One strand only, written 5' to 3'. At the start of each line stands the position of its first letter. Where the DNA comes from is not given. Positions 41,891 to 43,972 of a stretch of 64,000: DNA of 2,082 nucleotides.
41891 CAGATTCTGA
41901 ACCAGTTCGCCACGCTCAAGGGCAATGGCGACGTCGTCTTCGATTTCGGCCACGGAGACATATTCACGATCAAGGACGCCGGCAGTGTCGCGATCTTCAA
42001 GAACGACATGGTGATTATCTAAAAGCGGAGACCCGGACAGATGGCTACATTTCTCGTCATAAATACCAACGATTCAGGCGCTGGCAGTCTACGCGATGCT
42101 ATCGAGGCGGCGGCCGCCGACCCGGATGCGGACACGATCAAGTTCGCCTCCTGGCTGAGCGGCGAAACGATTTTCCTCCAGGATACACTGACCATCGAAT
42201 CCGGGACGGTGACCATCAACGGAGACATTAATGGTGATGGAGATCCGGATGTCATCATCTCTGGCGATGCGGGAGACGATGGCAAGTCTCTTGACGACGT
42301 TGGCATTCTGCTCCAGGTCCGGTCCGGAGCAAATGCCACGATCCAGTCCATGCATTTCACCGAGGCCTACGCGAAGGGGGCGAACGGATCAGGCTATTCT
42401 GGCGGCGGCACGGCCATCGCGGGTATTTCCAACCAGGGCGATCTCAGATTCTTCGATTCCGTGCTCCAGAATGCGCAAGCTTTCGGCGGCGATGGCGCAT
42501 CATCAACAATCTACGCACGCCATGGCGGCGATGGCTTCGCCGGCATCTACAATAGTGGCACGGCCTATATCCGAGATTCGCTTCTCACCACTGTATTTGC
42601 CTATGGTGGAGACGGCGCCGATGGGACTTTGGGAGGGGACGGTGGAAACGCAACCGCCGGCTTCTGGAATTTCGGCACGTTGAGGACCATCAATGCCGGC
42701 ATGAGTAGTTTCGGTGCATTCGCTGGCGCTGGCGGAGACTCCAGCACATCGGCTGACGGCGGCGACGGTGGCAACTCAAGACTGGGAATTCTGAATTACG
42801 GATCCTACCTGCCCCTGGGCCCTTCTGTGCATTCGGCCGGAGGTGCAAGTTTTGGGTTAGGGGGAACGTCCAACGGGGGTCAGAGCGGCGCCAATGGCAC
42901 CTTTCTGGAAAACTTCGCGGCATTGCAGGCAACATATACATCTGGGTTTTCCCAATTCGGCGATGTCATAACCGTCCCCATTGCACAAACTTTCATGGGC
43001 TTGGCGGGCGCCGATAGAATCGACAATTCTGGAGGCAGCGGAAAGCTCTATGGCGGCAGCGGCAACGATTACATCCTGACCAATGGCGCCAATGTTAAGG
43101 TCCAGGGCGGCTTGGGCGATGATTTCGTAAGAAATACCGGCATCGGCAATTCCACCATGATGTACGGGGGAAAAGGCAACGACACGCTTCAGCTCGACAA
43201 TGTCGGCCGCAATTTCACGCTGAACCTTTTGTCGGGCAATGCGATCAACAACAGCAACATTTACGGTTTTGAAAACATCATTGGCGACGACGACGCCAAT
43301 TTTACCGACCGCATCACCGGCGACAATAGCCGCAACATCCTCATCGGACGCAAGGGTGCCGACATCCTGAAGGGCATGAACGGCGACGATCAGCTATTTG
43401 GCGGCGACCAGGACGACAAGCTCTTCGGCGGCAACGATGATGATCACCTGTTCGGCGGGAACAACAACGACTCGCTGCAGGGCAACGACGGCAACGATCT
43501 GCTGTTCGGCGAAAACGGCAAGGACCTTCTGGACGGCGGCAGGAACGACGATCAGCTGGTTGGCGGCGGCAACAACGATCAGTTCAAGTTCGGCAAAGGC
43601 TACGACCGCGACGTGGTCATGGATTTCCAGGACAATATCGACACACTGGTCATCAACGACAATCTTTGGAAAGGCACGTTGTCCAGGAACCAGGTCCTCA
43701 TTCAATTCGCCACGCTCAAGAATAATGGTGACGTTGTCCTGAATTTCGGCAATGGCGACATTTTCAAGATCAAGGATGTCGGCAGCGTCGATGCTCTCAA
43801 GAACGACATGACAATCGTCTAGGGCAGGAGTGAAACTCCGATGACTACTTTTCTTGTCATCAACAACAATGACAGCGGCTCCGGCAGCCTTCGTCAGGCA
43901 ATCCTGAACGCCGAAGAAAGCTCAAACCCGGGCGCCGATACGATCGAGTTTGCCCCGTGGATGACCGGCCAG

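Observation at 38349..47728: Five-gene tandem array of paralogous signal-less beta-helix/RTX proteins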

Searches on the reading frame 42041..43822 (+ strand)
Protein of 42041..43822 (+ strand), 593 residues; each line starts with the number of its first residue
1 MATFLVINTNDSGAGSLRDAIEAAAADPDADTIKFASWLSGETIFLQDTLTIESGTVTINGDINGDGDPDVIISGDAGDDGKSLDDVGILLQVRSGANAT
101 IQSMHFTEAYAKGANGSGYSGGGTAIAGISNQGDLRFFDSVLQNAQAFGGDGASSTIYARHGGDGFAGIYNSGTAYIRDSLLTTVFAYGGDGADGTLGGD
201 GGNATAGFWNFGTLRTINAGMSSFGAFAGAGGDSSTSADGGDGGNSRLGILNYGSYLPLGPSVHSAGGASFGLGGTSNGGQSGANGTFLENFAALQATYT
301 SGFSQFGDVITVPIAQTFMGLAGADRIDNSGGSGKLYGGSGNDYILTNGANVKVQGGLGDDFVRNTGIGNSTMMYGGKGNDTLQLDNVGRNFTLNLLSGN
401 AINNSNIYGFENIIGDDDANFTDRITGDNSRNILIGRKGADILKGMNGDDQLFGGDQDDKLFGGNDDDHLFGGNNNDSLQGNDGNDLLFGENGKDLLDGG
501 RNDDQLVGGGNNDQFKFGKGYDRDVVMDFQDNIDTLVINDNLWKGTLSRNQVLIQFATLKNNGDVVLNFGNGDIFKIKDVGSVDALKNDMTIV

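Call 3: search_protein_families(library=pfam, proteins=[window:42041-43822:+], max_evalue=0.1)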
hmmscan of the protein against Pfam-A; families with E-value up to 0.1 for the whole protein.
window:42041-43822:+ (593 aa): 1 family
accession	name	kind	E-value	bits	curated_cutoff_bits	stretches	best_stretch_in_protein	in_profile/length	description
PF00353.25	HemolysinCabind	-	9.4e-23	80.3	23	8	471-506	1-36/36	RTX calcium-binding nonapeptide repeat (4 copies)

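Call 4: search_protein_families(library=ncbifam, proteins=[window:42041-43822:+], max_evalue=0.1)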
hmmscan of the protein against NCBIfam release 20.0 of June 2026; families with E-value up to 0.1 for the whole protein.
window:42041-43822:+ (593 aa): 7 families
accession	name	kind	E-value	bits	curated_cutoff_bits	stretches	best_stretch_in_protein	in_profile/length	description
NF033943.0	RTX_toxin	subfamily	7.3e-19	67.5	1000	2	419-562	693-847/930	RTX family hemolysin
NF050046.1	PueAB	exception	2.7e-11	42.6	670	3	466-574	495-598/616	polyurethane esterase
NF033203.1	entero_EhxA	exception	2.8e-09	35.7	2000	2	410-540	719-856/997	enterohemolysin EhxA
NF046115.1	Ca_rpt_SMc04171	equivalog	8.8e-08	31.7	625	2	476-518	450-492/574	SMc04171 family calcium-binding repeat protein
NF035945.1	Zn_serralysin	subfamily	1.6e-07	30.9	500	3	463-582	324-453/462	serralysin family metalloprotease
NF052454.1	BtaGlycanEglC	equivalog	1.3e-06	27.6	700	2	474-586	98-203/459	endo-1,3-1,4-beta-glycanase EglC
NF053766.1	ZapA_metallo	exception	2.1e-06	27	940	3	463-553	335-429/483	ZapA family metalloprotease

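Call 31: predict_structure(alignment_id=A3)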
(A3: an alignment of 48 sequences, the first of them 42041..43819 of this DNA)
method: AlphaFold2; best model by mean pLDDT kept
length: 593 residues; sequences in the alignment: 48
mean_pLDDT: 93.0   pTM: 0.85
mean pLDDT of the five models: 93.0, 92.0, 91.8, 91.7, 90.9
residues with pLDDT >= 90: 492; 70-90: 81; 50-70: 9; < 50: 11
segments of 3 or more residues with pLDDT < 50: 291-301
pLDDT, mean of each block of 10 residues (from residue 1): 96 97 90 97 97 97 92 91 91 98 97 94 97 97 97 91 98 96 96 96 96 93 93 93 95 91 79 94 90 42 62 87 89 89 90 93 94 95 95 97 94 97 97 97 97 97 98 96 97 96 95 95 96 96 93 97 97 96 96 95
secondary structure, 60 per line:
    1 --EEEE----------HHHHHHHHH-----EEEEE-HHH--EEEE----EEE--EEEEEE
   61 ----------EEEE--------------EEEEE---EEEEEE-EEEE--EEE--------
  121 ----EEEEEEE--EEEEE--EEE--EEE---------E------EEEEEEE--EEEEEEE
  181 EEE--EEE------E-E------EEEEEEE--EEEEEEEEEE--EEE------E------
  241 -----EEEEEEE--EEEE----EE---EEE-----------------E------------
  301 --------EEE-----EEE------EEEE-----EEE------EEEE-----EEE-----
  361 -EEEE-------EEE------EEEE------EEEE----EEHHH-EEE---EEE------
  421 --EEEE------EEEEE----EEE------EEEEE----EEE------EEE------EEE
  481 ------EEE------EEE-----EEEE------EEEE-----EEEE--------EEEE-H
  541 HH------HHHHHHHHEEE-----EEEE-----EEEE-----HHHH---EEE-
elements in order: E3-6 H17-25 E31-35 E42-45 E50-52 E55-60 E71-74 E89-93 E97-102 E104-107 E110-112 E125-131 E134-138 E141-143 E146-148 E165-171 E174-183 E186-188 E204-210 E213-222 E225-227 E246-252 E255-258 E268-270 E309-311 E317-319 E326-329 E335-337 E344-347 E353-355 E362-365 E373-375 E382-385 E392-395 E406-408 E412-414 E423-426 E433-437 E442-444 E451-455 E460-462 E469-471 E478-480 E487-489 E496-498 E504-507 E514-517 E523-526 E535-538 H549-556 E557-559 E565-568 E574-577 H583-586 E590-592

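Call 34: fold_search(model_id=the predicted structure, library=pdb)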
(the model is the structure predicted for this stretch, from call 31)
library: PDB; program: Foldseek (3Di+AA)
matches with E <= 10: 238; with E <= 0.001: 38
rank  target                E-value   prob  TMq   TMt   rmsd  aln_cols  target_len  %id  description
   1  7rah_E                2.8e-07  1.00  0.30  0.47   8.8       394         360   21  Adenylate cyclase toxin RTX domain fragment bound to M1H5 Fab and M2B10 Fab (released 2021-09-15)
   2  6sus                  1.2e-06  1.00  0.26  0.52   6.8       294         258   22  Crystal structure of RTX domain blocks IV and V of adenylate cyclase toxin from Bordetella pertussis (released 2020-09-16)
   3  3a6z_A                1.0e-05  1.00  0.18  0.18  17.6       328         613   22  Crystal structure of Pseudomonas sp. MIS38 lipase (PML) in the open conformation following dialysis against Ca-free bu (released 2010-05-26)
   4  2zj6                  1.1e-05  1.00  0.17  0.17  17.9       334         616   21  Crystal structure of D337A mutant of Pseudomonas sp. MIS38 lipase (released 2008-12-02)
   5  2zvd_A                1.5e-05  1.00  0.17  0.17  18.1       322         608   23  Crystal structure of Pseudomonas sp. MIS38 lipase in an open conformation (released 2009-11-10)
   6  2z8x                  2.6e-05  1.00  0.19  0.18  17.8       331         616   22  Crystal structure of extracellular lipase from Pseudomonas sp. MIS38 (released 2007-10-30)
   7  2z8z                  3.1e-05  1.00  0.18  0.17  17.6       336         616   22  Crystal structure of a platinum-bound S445C mutant of Pseudomonas sp. MIS38 lipase (released 2007-10-30)
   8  3hb2                  3.8e-05  1.00  0.16  0.19   9.2       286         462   20  PrtC methionine mutants: M226I (released 2009-08-04)
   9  1k7g                  4.0e-05  1.00  0.14  0.17   9.9       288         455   20  PrtC from Erwinia chrysanthemi (released 2002-10-19)
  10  2zj7                  4.4e-05  1.00  0.18  0.18  17.4       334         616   22  Crystal structure of D157A mutant of Pseudomonas sp. MIS38 lipase (released 2008-12-02)
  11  8ja4                  4.4e-05  1.00  0.22  0.25  18.8       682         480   13  Structure of the alginate epimerase/lyase (released 2024-05-08)
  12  1k7i                  4.6e-05  1.00  0.13  0.15  10.9       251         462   21  PrtC from Erwinia chrysanthemi: Y228F mutant (released 2002-10-19)
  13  1k7q                  4.6e-05  1.00  0.14  0.17   9.9       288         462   20  PrtC from Erwinia chrysanthemi: E189A mutant (released 2002-10-20)
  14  7usl_C                4.8e-05  1.00  0.18  0.16  18.5       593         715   16  Integrin alphaM/beta2 ectodomain in complex with adenylate cyclase toxin RTX751 and M1F5 Fab (released 2022-08-17)
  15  1h71                  5.0e-05  1.00  0.15  0.18   9.5       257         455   18  Psychrophilic Protease from Pseudoalteromonas 'TAC II 18' (released 2003-02-13)
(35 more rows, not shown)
